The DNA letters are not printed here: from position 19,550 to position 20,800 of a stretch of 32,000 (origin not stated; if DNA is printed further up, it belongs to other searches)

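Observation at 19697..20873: Radical-SAM enzyme translationally coupled to a Trp/Tyr-rich, cysteine-free 79-aa ORF: candidate undescribed RiPP-like cassette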

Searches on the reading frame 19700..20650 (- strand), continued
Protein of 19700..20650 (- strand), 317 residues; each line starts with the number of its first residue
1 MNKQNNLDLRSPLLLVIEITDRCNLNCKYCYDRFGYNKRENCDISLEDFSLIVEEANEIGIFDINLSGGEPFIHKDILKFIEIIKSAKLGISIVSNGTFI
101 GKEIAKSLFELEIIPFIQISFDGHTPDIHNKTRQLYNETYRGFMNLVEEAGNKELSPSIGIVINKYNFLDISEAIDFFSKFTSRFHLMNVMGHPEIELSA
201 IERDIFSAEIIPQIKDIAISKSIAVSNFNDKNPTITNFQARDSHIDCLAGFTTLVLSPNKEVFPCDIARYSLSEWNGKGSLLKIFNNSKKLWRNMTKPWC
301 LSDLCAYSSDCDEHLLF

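Call 62: find_related_loci(query=A4, collection=viral_contigs, flank=6000)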
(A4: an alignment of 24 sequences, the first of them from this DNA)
Query A4 (317 aa) in viral_contigs; peptide patterns used: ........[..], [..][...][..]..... (x = any residue, [..] = any of these).
600 stretches matched a pattern (row limit reached: there are more); 248 encode a relative of the query (tblastn E <= 1e-3); the best 80 are kept; 80 distinct loci.
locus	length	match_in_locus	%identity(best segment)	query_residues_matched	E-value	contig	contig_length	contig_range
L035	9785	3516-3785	39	17-111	3e-13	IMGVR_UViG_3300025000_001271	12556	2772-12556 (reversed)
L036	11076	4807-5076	39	17-111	3e-13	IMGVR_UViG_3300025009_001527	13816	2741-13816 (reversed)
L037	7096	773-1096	35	12-124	2e-12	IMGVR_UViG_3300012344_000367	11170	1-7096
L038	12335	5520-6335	26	13-271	5e-11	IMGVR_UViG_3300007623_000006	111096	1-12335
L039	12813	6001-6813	25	13-271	6e-11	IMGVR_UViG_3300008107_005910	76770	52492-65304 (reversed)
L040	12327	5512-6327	26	13-271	5e-11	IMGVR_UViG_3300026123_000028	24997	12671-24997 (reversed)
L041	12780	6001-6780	26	17-278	2e-10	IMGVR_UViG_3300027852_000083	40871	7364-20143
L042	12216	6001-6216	39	16-98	2e-10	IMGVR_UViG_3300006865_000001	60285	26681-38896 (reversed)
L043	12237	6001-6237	39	17-103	2e-10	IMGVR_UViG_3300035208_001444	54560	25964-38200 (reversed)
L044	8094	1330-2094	24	17-286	5e-10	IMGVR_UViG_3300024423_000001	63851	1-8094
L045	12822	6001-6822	23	10-271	6e-10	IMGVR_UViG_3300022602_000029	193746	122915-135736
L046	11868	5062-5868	23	15-271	6e-10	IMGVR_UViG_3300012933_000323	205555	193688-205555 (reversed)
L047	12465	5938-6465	30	15-184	8e-10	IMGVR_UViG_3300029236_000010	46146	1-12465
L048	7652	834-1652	24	15-271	6e-10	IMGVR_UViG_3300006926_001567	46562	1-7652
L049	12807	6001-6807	23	15-271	2e-9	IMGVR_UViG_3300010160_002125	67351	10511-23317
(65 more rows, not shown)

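Call 63: search_protein_families(library=padloc, proteins=[L012:3634-5013:+, L012:5027-5611:+, L012:6990-7835:+, L005:3840-4736:+, L017:6020-7648:+, L017:5687-6004:+, L019:7320-8315:+, L010:7439-8176:-], max_evalue=0.001)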
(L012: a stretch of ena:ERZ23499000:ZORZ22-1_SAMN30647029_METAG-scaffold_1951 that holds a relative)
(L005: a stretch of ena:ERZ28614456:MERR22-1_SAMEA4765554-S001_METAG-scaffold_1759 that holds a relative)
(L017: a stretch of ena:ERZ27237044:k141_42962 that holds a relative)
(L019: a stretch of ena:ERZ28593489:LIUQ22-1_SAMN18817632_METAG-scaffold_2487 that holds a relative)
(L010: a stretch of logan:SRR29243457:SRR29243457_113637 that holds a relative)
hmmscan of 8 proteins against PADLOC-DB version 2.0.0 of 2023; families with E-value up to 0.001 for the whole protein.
L012:3634-5013:+ (459 aa): 56 families (the best 25 are shown)
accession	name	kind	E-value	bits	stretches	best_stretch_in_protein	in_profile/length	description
PDLC03878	NsnB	-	3.3e-58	196.1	1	6-439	5-338/345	-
PDLC04707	PDC-M55A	-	1.2e-56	190.5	1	4-450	4-416/421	-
PDLC04148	HEC-03B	-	3e-52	176.2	1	6-441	5-442/458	-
PDLC02979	AriA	-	1.1e-27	95.8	1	7-381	7-373/373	-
PDLC02980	AriA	-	8.8e-15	53.4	1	25-381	1-303/304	-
PDLC00069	GajA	-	3.1e-10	37.1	2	8-52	8-52/687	AAA ATPase domain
PDLC04176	HEC-01A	-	6.1e-10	37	1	333-434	274-366/371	-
PDLC02981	AriAB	-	8.7e-10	35.9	1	334-381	329-377/694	-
PDLC00090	GajA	-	1.5e-09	35.1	1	5-43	5-44/659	AAA ATPase domain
PDLC00091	GajA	-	4.8e-09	33.6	1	287-380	240-341/627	AAA ATPase domain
PDLC04032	PD-T4-4_A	-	8.2e-09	32.9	1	331-391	342-401/474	-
PDLC04033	PD-T4-4_A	-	1.1e-08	32.7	1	333-388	323-377/460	-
PDLC00067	GajA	-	4.1e-08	30.2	1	6-49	8-50/604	AAA ATPase domain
PDLC00077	GajA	-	4.8e-08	30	0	7-47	7-48/616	AAA ATPase domain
PDLC04180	HEC-01A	-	6.5e-08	30.2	1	333-381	273-321/382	-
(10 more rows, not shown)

L012:5027-5611:+ (194 aa): 0 families

L012:6990-7835:+ (281 aa): 0 families

L005:3840-4736:+ (298 aa): 1 family
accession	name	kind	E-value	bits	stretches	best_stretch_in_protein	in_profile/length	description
PDLC02158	Avs1a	-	0.00056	17.2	1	86-140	13-68/392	-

L017:6020-7648:+ (542 aa): 2 families
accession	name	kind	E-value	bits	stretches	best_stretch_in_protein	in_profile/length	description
PDLC01172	TPR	-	2.1e-07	28.1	1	118-213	95-197/448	TPR repeats containing protein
PDLC02907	TPR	-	1.6e-05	21.6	1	73-144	614-684/864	-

L017:5687-6004:+ (105 aa): 0 families

L019:7320-8315:+ (331 aa): 6 families
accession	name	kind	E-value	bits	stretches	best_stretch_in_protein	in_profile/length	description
PDLC01652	WYL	-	7.3e-24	82.9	1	151-327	14-162/162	"CAS-I,CAS-II,CAS-III,CAS-IV,CAS-V,CAS-VI; associated_signaling"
PDLC01457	WYL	-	9.9e-18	62.6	1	6-314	1-228/229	"CAS-I,CAS-II,CAS-III,CAS-IV,CAS-V,CAS-VI; associated_signaling"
PDLC01766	Cas3c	-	4.8e-10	36.3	1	151-326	131-312/1009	-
PDLC01484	WYL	-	9.1e-10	36.2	1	233-322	340-428/437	"CAS-I,CAS-II,CAS-III,CAS-IV,CAS-V,CAS-VI; associated_signaling"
PDLC01510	WYL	-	9.1e-10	36.2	1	233-322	340-428/437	"CAS-I,CAS-II,CAS-III,CAS-IV,CAS-V,CAS-VI; associated_signaling"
PDLC01046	WYL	-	3.8e-05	21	0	233-322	337-425/435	HTH-WYL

L010:7439-8176:- (245 aa): 15 families
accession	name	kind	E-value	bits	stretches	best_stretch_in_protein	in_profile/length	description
PDLC01136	RT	-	8.9e-10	36.4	1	20-104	176-248/263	RT (reverse transcriptase)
PDLC01607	RT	-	1.1e-09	36.7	1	24-127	80-160/161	"CAS-I,CAS-II,CAS-III,CAS-IV,CAS-V,CAS-VI; acquisition_associated"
PDLC02063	Cas1_IIIb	-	2.9e-07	27.4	1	21-105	188-265/617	-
PDLC03757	Drt2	-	5e-07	27.1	1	22-129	286-383/502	DRT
PDLC02173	Drt2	-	4.3e-06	24.2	1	21-127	228-327/425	-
PDLC03748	Drt6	-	1.4e-05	22.2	1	45-108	199-260/511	DRT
PDLC03747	RT_UG10_small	-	1.8e-05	21.7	1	19-101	565-646/824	DRT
PDLC03759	RT_UG21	-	2.5e-05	21.2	1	18-101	187-265/503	DRT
PDLC03774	RT_UG35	-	4.4e-05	19.9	1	20-102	509-587/938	DRT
PDLC03751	RT_UG14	-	6.5e-05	19.9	1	23-101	215-292/493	DRT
PDLC03768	Drt3a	-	6.6e-05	20.5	1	19-211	179-337/411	DRT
PDLC03783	Drt8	-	0.00012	19.5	1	59-103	217-261/493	DRT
PDLC03779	RT_UG4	-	0.00045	17.4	0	13-100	162-245/307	DRT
PDLC02177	Drt4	-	0.00057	16.7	1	47-102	216-270/541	-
PDLC02180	Drt4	-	0.0007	16.6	1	46-108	215-278/532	-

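Call 64: find_encoding_contigs(protein=P0008, flank=7000, max_places=3)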
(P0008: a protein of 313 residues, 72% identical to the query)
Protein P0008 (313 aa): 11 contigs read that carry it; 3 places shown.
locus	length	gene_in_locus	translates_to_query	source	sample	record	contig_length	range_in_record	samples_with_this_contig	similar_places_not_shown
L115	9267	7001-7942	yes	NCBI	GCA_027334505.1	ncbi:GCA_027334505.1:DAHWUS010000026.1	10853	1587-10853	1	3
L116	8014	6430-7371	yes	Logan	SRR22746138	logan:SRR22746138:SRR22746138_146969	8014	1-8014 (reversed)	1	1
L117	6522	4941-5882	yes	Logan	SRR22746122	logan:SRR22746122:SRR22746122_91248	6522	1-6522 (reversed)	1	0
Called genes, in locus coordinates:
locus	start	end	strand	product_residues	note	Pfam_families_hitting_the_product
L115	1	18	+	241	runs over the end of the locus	PF14279:HNH_5 (weak)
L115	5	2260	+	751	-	PF01555:N6_N4_Mtase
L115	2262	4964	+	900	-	PF04851:ResIII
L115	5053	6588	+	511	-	-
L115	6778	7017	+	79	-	-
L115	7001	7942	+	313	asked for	PF04055:Radical_SAM, PF13353:Fer4_12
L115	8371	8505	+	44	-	PF02463:SMC_N (weak), PF13175:AAA_15 (weak)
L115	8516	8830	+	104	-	-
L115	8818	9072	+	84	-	PF10049:DUF2283 (weak)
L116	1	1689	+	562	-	?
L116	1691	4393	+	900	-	PF04851:ResIII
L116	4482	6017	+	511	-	-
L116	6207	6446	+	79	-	-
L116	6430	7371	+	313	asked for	PF04055:Radical_SAM, PF13353:Fer4_12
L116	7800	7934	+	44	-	PF02463:SMC_N (weak), PF13175:AAA_15 (weak)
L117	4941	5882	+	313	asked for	PF04055:Radical_SAM, PF13353:Fer4_12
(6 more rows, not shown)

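Call 96: search_protein_families(library=pfam, proteins=[L022:2943-4322:-, L012:5027-5611:+], max_evalue=0.01)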
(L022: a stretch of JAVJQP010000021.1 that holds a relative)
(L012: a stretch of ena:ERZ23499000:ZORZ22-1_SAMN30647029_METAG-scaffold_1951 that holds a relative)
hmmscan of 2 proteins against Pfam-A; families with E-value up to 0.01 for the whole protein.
L022:2943-4322:- (459 aa): 9 families
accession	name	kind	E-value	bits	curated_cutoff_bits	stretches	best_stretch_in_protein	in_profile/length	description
PF01637.24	ATPase_2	-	2.8e-08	34.3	33.2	1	144-208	2-66/225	ATPase domain predominantly from Archaea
PF00931.28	NB-ARC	-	9.4e-08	32.1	23.5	1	149-241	4-109/248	NB-ARC domain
PF13191.12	AAA_16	-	9.6e-08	33.1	32.6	1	142-223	1-90/167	AAA ATPase domain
PF13401.12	AAA_22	-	1.6e-07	32.1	27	1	161-246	4-97/130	AAA domain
PF05729.18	NACHT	-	3.2e-06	27.5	26.7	1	163-268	1-113/167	NACHT domain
PF24883.2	NPHP3_N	-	1.4e-05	25.8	24.8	1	152-231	11-92/164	Nephrocystin 3, N-terminal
PF13173.12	AAA_14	-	7e-05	23.3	27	1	162-257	2-87/129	AAA domain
PF20720.3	nSTAND3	-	0.00017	21.8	27.2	1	160-196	15-51/155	Novel STAND NTPase 3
PF00004.35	AAA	-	0.0007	20.5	21.2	1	166-273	2-97/131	ATPase family associated with various cellular activities (AAA)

L012:5027-5611:+ (194 aa): 0 families

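Call 103: search_solved_structures(query=A6, max_evalue=10)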
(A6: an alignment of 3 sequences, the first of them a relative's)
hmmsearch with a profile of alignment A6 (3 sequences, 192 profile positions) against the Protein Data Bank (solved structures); distinct sequences matched with E-value up to 10: 1.
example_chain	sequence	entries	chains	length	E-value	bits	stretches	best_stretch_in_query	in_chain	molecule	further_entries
5is1_A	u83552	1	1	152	0.22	14.4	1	29-77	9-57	Histidine kinase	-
